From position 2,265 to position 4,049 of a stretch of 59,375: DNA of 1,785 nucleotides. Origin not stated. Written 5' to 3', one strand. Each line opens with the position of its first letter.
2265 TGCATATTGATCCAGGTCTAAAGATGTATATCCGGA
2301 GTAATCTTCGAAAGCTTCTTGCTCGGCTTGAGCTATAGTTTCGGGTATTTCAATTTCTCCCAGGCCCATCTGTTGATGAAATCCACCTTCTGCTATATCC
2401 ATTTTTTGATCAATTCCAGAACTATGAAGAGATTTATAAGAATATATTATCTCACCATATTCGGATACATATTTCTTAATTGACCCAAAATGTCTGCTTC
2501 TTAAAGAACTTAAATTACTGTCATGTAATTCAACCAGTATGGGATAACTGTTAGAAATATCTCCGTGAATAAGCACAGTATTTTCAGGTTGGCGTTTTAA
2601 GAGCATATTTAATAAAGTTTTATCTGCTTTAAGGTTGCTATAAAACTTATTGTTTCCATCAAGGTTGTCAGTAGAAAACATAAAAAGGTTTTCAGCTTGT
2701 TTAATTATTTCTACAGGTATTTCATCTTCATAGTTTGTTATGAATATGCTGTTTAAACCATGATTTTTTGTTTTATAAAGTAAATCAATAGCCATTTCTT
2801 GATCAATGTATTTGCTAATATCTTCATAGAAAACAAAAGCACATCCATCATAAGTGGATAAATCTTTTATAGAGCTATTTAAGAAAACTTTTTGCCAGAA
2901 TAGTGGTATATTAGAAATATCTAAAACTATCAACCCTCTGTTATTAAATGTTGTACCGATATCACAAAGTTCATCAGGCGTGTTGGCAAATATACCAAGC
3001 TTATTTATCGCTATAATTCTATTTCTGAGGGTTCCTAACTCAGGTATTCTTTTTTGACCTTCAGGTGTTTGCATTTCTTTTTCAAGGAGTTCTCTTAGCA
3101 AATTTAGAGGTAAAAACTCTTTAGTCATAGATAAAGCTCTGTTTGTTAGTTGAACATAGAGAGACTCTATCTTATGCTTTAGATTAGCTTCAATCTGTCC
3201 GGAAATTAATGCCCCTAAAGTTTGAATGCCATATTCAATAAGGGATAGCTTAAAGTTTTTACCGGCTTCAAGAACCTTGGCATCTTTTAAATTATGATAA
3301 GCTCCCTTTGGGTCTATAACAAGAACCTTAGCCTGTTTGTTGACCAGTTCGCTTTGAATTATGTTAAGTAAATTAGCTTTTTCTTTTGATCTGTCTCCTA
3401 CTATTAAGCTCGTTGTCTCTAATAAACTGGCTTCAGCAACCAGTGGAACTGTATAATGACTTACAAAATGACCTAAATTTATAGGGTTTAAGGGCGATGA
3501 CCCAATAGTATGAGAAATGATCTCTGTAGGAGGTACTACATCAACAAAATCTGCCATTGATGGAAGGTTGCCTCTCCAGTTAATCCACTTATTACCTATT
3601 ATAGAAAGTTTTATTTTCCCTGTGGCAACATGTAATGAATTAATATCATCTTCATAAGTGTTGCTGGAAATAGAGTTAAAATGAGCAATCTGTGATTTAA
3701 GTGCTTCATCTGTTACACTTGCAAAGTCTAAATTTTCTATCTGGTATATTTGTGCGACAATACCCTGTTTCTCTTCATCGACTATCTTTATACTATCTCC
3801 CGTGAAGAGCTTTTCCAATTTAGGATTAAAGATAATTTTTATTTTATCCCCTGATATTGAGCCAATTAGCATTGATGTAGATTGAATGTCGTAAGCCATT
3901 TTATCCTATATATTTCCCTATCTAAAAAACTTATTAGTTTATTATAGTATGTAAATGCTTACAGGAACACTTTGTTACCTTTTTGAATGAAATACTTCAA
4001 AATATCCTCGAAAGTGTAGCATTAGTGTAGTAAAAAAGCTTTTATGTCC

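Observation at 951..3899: HerA-family NTPase with eroded catalytic motifs fused to a repeat array and a PcrA/UvrD-type Tudor-like tail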

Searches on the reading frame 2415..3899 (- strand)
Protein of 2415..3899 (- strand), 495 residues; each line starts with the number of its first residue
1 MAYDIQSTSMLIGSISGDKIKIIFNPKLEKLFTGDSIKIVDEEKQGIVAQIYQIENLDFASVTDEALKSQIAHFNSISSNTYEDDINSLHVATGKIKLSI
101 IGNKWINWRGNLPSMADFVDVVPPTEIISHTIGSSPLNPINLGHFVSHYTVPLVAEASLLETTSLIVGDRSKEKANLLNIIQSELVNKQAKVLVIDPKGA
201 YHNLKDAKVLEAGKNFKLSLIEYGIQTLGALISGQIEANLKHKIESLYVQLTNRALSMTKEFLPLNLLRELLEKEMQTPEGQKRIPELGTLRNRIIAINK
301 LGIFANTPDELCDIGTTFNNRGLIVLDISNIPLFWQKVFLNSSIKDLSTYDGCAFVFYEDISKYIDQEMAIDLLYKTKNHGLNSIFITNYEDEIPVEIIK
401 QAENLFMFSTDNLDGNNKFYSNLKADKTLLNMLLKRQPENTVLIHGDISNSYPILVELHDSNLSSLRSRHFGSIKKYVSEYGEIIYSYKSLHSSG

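Call 6: find_homologous_proteins(query=window:2415-3899:-, max_evalue=0.001)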
Query seq(495 aa) (495 aa): 7 proteins with E <= 0.001 among 8000 candidates.
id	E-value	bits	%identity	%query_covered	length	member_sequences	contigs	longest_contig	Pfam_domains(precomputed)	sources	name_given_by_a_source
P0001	1.3e-217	741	65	99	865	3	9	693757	PF01935.24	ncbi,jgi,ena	-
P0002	3.2e-186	638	61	99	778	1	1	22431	PF01935.24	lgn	-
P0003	5.6e-156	538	60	83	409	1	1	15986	PF01935.24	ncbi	ncbi:MAG: DUF87 domain-containing protein, partial [Vampirovibrionia bacterium]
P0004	1.9e-140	487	47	99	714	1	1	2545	PF01935.24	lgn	-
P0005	9.9e-139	481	48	99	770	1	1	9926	-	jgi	-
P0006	2.2e-132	460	46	99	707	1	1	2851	-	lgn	-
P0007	1.2e-91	326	49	45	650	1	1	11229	-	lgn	-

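Call 14: search_solved_structures(query=A1, max_evalue=10, show_alignments=3)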
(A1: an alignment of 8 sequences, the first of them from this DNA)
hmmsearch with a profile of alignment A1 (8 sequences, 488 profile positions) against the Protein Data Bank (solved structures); distinct sequences matched with E-value up to 10: 6.
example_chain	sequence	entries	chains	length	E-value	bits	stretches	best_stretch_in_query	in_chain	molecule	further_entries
8aej_A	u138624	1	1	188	0.019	17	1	318-428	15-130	Lipocalin Can f 6.0101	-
5x7y_A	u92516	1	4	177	0.041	15.9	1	325-428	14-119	Lipocalin-Can f 6 allergen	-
6nre_A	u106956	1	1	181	0.055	15.5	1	325-428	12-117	Lipocalin-Can f 6 allergen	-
9i2m_A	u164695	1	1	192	0.15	14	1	316-419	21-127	Allergen Fel d 4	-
8amc_A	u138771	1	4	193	0.15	14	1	316-419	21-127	Allergen Fel d 4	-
6v39_Y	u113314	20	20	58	1.1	11.2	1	213-251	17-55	50S ribosomal protein L30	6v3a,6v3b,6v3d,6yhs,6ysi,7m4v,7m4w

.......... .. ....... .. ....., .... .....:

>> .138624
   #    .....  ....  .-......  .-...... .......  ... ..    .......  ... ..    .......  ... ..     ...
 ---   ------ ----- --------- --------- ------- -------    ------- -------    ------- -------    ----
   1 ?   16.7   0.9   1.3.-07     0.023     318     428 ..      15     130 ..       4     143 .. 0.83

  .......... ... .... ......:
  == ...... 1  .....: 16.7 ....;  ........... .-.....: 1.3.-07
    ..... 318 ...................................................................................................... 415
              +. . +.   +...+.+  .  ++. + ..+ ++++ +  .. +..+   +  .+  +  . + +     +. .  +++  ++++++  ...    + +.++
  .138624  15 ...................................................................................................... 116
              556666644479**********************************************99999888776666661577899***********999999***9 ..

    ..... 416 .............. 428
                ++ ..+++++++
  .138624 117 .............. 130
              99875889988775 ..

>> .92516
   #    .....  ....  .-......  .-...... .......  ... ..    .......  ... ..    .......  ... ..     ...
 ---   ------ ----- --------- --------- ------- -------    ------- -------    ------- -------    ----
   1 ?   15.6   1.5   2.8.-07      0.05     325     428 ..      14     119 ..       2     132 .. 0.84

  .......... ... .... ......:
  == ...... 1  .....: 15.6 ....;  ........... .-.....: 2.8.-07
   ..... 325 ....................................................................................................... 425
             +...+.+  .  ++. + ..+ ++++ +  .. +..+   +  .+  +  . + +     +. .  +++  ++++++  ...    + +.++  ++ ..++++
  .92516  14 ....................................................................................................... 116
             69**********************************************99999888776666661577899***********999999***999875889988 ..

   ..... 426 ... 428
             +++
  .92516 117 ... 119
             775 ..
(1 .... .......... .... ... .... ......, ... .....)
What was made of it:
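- Tried and rejected: A sequence-level search of the N-terminal profile against PDB gave only spurious lipocalin hits (call 14).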

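Call 16: find_encoding_contigs(protein=P0001, flank=8000, max_places=4)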
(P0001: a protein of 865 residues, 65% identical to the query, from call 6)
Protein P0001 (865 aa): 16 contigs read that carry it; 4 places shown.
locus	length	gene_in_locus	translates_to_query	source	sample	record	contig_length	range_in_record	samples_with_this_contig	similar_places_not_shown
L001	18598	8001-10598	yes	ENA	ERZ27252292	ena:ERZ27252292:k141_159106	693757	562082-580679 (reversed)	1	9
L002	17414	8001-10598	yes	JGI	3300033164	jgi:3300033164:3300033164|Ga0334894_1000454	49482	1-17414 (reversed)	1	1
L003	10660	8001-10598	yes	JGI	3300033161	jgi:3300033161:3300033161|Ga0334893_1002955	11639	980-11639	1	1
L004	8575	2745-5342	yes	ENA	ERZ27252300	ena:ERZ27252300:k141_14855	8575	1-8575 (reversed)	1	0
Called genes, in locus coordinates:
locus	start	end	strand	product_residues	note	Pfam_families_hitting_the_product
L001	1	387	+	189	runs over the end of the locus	PF01558:POR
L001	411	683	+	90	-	PF14697:Fer4_21 (faint), PF12797:Fer4_2 (faint), PF00037:Fer4 (weak), PF12838:Fer4_7 (weak), PF13187:Fer4_9 (weak), PF00037:Fer4 (weak), PF12837:Fer4_6 (weak)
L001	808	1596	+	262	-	PF00072:Response_reg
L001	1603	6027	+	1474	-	PF05170:AsmA, PF05359:DUF748, PF27051:TamB_N (faint), PF13116:YhdP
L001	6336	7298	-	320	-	PF03706:LPG_synthase_TM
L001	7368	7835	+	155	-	-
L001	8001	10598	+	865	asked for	PF01935:DUF87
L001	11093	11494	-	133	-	PF13646:HEAT_2 (weak)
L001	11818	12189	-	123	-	PF01242:PTPS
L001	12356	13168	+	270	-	PF00459:Inositol_P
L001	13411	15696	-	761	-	PF07660:STN (weak), PF03958:Secretin_N, PF00263:Secretin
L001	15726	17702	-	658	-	PF07660:STN (faint), PF03958:Secretin_N, PF00263:Secretin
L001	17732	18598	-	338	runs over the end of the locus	-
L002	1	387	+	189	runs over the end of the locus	PF01558:POR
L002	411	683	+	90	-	PF14697:Fer4_21 (faint), PF12797:Fer4_2 (faint), PF00037:Fer4 (weak), PF12838:Fer4_7 (weak), PF13187:Fer4_9 (weak), PF00037:Fer4 (weak), PF12837:Fer4_6 (weak)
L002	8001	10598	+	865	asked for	PF01935:DUF87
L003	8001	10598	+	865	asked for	PF01935:DUF87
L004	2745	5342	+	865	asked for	PF01935:DUF87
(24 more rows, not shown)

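Call 17: find_encoding_contigs(protein=P0002, flank=8000, max_places=2)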
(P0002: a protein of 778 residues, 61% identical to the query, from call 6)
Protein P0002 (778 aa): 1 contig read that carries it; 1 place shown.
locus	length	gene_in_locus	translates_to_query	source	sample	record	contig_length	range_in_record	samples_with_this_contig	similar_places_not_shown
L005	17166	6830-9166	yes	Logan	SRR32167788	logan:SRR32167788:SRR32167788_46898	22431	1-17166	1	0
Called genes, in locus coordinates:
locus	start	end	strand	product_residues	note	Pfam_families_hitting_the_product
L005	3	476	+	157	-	?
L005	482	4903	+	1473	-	PF05170:AsmA (weak), PF05359:DUF748, PF05170:AsmA (weak)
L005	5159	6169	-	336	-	PF03706:LPG_synthase_TM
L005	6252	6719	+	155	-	-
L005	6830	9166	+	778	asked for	PF01935:DUF87 (weak)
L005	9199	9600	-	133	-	PF13513:HEAT_EZ (faint)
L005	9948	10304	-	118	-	PF01242:PTPS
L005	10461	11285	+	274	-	PF00459:Inositol_P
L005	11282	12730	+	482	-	PF07690:MFS_1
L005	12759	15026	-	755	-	PF07660:STN (faint), PF03958:Secretin_N, PF00263:Secretin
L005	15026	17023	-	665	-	PF07660:STN (weak), PF03958:Secretin_N, PF00263:Secretin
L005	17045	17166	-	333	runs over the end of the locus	-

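Call 18: find_encoding_contigs(protein=P0005, flank=8000, max_places=2)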
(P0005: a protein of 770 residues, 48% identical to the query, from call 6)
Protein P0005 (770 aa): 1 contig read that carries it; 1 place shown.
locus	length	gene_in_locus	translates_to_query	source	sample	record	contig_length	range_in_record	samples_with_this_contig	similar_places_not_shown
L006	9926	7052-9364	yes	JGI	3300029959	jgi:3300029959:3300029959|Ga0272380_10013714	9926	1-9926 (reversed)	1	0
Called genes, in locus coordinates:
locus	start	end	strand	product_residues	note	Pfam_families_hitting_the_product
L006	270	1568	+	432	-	-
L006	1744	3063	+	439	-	-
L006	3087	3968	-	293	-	-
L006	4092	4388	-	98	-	-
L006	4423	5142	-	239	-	PF00005:ABC_tran, PF13304:AAA_21 (faint)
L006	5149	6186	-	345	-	PF03968:LptD_N (weak)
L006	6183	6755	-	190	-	PF06835:LptC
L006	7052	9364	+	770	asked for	-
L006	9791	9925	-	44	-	?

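Call 27: predict_structure(alignment_id=A1)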
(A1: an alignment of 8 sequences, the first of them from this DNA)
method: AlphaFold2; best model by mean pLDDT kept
length: 489 residues; sequences in the alignment: 8
mean_pLDDT: 64.1   pTM: 0.54
mean pLDDT of the five models: 64.1, 63.1, 62.6, 57.6, 54.4
residues with pLDDT >= 90: 71; 70-90: 148; 50-70: 119; < 50: 151
segments of 3 or more residues with pLDDT < 50: 1-7, 78-87, 123-161, 403-489
pLDDT, mean of each block of 10 residues (from residue 1): 37 72 69 63 69 59 58 55 50 72 60 53 39 27 42 34 60 69 72 88 87 93 85 75 88 90 91 92 89 90 91 88 91 90 83 77 75 59 68 63 38 30 36 40 35 35 36 40 39
secondary structure, 60 per line:
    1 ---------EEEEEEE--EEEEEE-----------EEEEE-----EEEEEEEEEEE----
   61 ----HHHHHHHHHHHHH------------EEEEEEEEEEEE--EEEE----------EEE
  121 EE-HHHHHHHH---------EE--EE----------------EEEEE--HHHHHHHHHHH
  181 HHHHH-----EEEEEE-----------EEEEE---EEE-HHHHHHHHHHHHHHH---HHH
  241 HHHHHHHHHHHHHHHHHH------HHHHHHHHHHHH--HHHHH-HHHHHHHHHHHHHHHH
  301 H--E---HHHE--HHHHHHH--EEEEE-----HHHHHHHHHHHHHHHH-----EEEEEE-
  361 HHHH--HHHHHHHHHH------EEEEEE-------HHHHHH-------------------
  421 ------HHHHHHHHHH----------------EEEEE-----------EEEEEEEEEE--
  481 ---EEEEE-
elements in order: E10-16 E19-24 E36-40 E46-56 H65-77 E90-101 E104-107 E118-122 H124-131 E163-167 H170-185 E191-196 E208-212 E216-218 H220-234 H238-258 H265-276 H279-283 H285-301 H314-320 E323-327 H333-348 E354-359 H361-364 H367-376 E383-388 H396-401 H427-436 E453-457 E469-478 E484-488
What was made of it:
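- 3525..3899 (-): N-terminal beta-rich domain (residues 1-125), HAS-barrel-like, ending in the conserved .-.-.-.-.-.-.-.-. motif. AF2 places strands at 10-56 and 90-122 (call 27).
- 2520..3422 (-): RecA-like P-loop-fold core (residues about 160-460), Pfam DUF87 / HerA central domain. AF2 pLDDT is 85-93 for residues 190-350 (call 27).
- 2985..3251 (-): Helical insertion (residues 217-305). It holds most of the residues conserved only in the tailed family: KLP, F-x-P-F, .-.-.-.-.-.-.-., G-I-F-A. AF2 helices at 220-301 with pLDDT about 90 (call 27).
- On HerA / DUF87 (FtsK-HerA superfamily): Caveat: mean pLDDT is 64 (call 27).
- Checked: An AF2 model of residues 1-489 has mean pLDDT 64, with the core (about residues 170-370) at 85-93 (call 27).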

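Call 30: search_protein_representatives(alignment_id=A1)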
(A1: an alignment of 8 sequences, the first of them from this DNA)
Query: 8 sequences, 488 profile positions. Proteins with E-value up to 0.001 (for the whole library): 347; up to 1e-10: 219; up to 1e-30: 46. The best 150 are listed.
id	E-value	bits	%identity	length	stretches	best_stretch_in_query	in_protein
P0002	1.8e-238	808.6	-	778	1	1-488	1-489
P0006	9.8e-238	806.2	-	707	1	1-488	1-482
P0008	8.6e-237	803.1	-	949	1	1-488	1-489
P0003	3.0e-198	676.0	-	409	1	1-408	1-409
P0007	4.0e-178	609.6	-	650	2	1-222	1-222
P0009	9.2e-106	371.0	-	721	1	1-487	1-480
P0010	7.4e-63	229.5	-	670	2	87-463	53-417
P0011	1.6e-57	211.9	-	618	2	90-460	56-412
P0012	1.5e-54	202.0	-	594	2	82-443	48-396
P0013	3.1e-54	201.0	-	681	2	89-461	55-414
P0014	4.0e-54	200.6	-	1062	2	84-460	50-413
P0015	3.5e-53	197.5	-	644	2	93-465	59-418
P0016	1.8e-52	195.2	-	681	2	83-457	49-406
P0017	1.3e-51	192.4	-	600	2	90-466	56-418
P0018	1.7e-49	185.4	-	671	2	86-463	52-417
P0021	1.6e-48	182.2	-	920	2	89-458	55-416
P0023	5.4e-48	180.4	-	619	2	90-466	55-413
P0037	6.0e-39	150.6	-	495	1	14-457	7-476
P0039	1.0e-38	149.8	-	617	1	9-461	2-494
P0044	1.8e-33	132.5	-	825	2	88-480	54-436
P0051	2.3e-30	122.3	-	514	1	12-456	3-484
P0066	9.8e-25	103.7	-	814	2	92-476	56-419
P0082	5.2e-22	94.7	-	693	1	82-461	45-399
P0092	1.2e-20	90.3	-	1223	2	67-460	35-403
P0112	2.6e-19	85.8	-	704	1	94-461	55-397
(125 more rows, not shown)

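Call 34: list_cluster_members(proteins=[P0010, P0015, P0023, P0021, P0044, P0066, P0092, P0082, P0112, P0009])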
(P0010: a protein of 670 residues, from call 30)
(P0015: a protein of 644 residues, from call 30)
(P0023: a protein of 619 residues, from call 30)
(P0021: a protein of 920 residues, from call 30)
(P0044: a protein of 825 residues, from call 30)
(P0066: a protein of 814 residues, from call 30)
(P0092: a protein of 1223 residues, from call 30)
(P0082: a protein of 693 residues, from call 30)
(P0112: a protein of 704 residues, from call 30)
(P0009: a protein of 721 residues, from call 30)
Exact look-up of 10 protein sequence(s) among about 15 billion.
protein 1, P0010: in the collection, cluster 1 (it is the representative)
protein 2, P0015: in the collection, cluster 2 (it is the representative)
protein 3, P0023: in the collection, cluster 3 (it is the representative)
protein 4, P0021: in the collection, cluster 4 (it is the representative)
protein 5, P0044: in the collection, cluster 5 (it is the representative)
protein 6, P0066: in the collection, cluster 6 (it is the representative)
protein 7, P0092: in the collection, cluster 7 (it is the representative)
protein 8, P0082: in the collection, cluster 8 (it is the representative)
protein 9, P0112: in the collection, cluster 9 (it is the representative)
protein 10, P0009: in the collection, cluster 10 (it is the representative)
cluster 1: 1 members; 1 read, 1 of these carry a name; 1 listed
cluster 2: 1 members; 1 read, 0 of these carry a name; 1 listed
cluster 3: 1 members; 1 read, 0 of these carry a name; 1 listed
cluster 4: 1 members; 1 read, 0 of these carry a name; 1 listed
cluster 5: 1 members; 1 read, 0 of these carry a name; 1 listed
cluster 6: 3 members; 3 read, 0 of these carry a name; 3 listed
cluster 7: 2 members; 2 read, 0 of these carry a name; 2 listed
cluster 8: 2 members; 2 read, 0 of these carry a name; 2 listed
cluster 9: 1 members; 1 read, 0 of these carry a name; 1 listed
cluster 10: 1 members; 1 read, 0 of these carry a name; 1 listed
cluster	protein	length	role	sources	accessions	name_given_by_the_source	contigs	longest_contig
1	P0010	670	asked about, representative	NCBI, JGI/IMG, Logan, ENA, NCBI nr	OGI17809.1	MAG: hypothetical protein A2255_04655 [Candidatus Melainabacteria bacterium ...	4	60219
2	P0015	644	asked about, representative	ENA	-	-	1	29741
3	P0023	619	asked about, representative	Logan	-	-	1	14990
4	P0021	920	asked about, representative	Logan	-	-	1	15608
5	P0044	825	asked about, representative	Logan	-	-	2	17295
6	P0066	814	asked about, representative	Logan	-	-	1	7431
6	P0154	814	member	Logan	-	-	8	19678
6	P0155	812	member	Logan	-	-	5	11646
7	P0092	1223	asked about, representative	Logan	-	-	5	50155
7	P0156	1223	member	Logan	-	-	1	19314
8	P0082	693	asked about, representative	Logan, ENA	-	-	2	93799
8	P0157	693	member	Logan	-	-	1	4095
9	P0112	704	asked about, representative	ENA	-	-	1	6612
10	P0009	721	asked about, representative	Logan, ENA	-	-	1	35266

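Call 35: fold_search(model_id=the predicted structure, library=pdb)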
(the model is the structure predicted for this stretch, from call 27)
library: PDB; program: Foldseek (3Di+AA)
matches with E <= 10: 709; with E <= 0.001: 81
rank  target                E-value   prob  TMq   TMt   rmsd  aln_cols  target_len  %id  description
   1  9x1m_A                5.6e-14  1.00  0.42  0.37  11.2       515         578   12  The cryo-EM structure of HerA-NurA complex with AMPPNP and dsDNA from Thermococcus kodakarensis (released 2026-02-04)
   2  8yhx_A                1.1e-12  1.00  0.37  0.33  12.1       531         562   13  Cryo-EM structure of the trimeric HerA (released 2024-11-06)
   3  4d2i_B                1.8e-12  1.00  0.38  0.40  11.0       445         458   12  Crystal structure of the HerA hexameric DNA translocase from Sulfolobus solfataricus bound to AMP-PNP (released 2014-12-03)
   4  8xav_A                2.0e-12  1.00  0.44  0.39   8.3       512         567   13  Cryo-EM structure of an anti-phage defense complex (released 2024-06-05)
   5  4d2i_A                6.0e-12  1.00  0.37  0.38  11.1       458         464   10  Crystal structure of the HerA hexameric DNA translocase from Sulfolobus solfataricus bound to AMP-PNP (released 2014-12-03)
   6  9x1l_A                1.6e-11  1.00  0.41  0.35  11.9       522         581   12  The cryo-EM structure of HerA-NurA complex with AMPPNP from Thermococcus kodakarensis (released 2026-02-04)
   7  8xau_E                1.7e-11  1.00  0.45  0.41   8.2       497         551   11  Cryo-EM structure of HerA (released 2024-06-05)
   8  8xav_E                3.0e-11  1.00  0.45  0.41   8.1       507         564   14  Cryo-EM structure of an anti-phage defense complex (released 2024-06-05)
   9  8zis_A                9.1e-11  1.00  0.45  0.41   8.0       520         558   11  HerA Hexamer (released 2025-03-12)
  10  8wod_D                9.6e-11  1.00  0.45  0.44   8.6       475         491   12  Cryo-EM structure of SIR2/HerA complex (released 2024-09-11)
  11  8wld_L                1.2e-10  1.00  0.44  0.34  20.3       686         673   10  Cryo-EM structure of SIR2/HerA antiphage complex (released 2024-09-11)
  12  8wiv_O                1.8e-10  1.00  0.44  0.35  19.8       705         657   10  Cryo-EM structure of a bacterial protein (released 2024-09-11)
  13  8xaw_D                2.1e-10  1.00  0.42  0.38   9.2       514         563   13  Cryo-EM structure of an anti-phage defense complex bound to AMPPNP and DNA at state 1 (released 2024-06-05)
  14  8zir_N                2.5e-10  1.00  0.45  0.42   7.9       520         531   12  DUF4297-HerA complex (released 2025-03-12)
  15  8zir_R                2.5e-10  1.00  0.47  0.43   8.7       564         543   12  DUF4297-HerA complex (released 2025-03-12)
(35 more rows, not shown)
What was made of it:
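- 3525..3899 (-): Foldseek alignments to HerA chains span nearly the full length (call 35).
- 2520..3422 (-): Foldseek hits are HerA (call 35).
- On HerA / DUF87 (FtsK-HerA superfamily): Foldseek of the AF2 model returns about 40 consecutive HerA chains, best E=5.6e-14, with 445-560 aligned columns (call 35).
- Checked: That model gives HerA chains as about the top 40 Foldseek hits, 5.6e-14 to about 1e-7, aligned over 445-560 columns (call 35).
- Foldseek returns about 40 consecutive HerA hits, best 5.6e-14 (call 35). The best structural matches include defence HerA complexes (call 35).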

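Call 56: search_protein_families(library=padloc, proteins=[P0037, P0051], max_evalue=0.01)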
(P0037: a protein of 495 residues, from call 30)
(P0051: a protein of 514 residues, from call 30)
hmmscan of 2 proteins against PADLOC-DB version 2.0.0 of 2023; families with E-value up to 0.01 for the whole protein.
P0037 (495 aa): 8 families
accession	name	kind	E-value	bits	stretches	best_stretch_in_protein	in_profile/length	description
PDLC04140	mad8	-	7.5e-14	49.9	1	163-478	30-301/314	mads_8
PDLC04105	HerA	-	1.7e-09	34.8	1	304-467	345-527/576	-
PDLC04103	HerA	-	9.7e-09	32.1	2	329-475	398-555/579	-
PDLC01055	HerA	-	2.3e-08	31.3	1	374-476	419-524/532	Type III coevolved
PDLC02185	HerA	-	1.5e-06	25.2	1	138-240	139-248/585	-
PDLC02188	HerA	-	4.7e-06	23.7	1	355-479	412-545/578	-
PDLC04100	HerA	-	2.2e-05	21.3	0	163-239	166-245/580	-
PDLC04097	HerA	-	9.5e-05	19.2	1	390-478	507-594/618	-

P0051 (514 aa): 13 families
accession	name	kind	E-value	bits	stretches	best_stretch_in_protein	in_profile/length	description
PDLC04140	mad8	-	3.3e-14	51.1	1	165-462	31-278/314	mads_8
PDLC04103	HerA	-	5.4e-10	36.2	2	352-453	414-526/579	-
PDLC04105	HerA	-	1.3e-09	35.2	2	381-449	419-500/576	-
PDLC02188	HerA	-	2.5e-09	34.5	1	363-465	411-520/578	-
PDLC04100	HerA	-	5.8e-08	29.9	1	393-475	464-546/580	-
PDLC02185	HerA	-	7.9e-08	29.5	1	385-483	451-559/585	-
PDLC04102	HerA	-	2.9e-06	23.9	1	383-483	508-617/654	-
PDLC01055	HerA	-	9.8e-06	22.6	0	152-202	150-200/532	Type III coevolved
PDLC04099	HerA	-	0.0025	15.1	1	164-202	172-211/214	-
PDLC04787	PDC-S01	-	0.0033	14.3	1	159-191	25-57/412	-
PDLC04106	HerA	-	0.0034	14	0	392-476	536-620/667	-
PDLC04101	HerA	-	0.0073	13.1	0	142-202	145-210/400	-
PDLC04107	HerA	-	0.0092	13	0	164-202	172-211/306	-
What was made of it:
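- On Known anti-phage defence systems (PADLOC-DB): The active relatives do hit HerA and mad8 models (call 56).
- The closest active relatives match PADLOC HerA and mad8 models (call 56).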

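Call 59: find_homologous_proteins(query=A5, max_evalue=0.00001)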
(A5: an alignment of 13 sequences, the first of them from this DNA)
Query A5 (13 sequences) (489 aa, profile of the alignment): 7 proteins with E <= 0.00001 among 8000 candidates.
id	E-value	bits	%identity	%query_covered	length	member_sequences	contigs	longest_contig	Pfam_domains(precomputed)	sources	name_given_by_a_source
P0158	4.3e-150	518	21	85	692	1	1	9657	-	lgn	-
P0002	1.1e-107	379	61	100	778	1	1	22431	PF01935.24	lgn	-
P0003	1.5e-97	345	60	84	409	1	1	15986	PF01935.24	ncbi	ncbi:MAG: DUF87 domain-containing protein, partial [Vampirovibrionia bacterium]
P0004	4.3e-95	337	47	100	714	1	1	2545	PF01935.24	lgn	-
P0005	1.5e-92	329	48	100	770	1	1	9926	-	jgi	-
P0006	3.8e-92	327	46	100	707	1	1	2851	-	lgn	-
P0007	4.7e-59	218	49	45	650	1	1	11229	-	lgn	-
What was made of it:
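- Tried and rejected: A word-indexed search with a diverse 13-sequence alignment, meant to collect source names, was swamped and returned only 7 proteins (call 59).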
